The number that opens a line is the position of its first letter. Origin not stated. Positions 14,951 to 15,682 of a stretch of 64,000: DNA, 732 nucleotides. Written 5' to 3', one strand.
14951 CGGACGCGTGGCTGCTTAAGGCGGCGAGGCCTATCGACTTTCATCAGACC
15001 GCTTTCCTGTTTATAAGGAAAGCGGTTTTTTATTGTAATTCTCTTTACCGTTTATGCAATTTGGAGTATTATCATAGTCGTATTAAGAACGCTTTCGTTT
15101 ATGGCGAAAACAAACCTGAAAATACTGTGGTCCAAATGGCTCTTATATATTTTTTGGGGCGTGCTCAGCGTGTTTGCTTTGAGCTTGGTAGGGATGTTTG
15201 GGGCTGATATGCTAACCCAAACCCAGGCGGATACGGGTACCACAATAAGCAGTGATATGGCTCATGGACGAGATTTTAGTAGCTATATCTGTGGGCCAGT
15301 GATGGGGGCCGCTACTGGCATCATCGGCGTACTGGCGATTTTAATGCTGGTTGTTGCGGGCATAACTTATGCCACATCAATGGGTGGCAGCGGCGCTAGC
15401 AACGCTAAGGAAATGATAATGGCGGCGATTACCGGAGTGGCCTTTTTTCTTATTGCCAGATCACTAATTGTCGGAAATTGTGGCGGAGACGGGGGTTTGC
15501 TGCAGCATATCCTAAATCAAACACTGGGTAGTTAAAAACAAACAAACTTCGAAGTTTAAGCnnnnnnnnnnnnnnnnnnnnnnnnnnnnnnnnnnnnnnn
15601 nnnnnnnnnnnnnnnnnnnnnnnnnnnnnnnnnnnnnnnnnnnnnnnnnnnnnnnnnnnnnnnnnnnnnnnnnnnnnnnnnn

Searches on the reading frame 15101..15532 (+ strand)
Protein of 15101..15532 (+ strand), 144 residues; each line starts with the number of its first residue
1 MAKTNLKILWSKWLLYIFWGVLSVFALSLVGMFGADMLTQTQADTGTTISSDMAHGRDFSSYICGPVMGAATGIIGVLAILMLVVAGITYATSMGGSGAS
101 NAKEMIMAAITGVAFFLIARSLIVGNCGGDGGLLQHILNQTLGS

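Call 9: search_protein_families(library=pfam, proteins=[window:15101-15532:+], max_evalue=0.01)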
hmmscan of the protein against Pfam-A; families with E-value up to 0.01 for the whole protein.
window:15101-15532:+ (144 aa): 1 family
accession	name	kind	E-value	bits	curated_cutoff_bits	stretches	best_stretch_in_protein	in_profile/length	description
PF18895.5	T4SS_pilin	-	0.00069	20.1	26.6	1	67-121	12-66/71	Type IV secretion system pilin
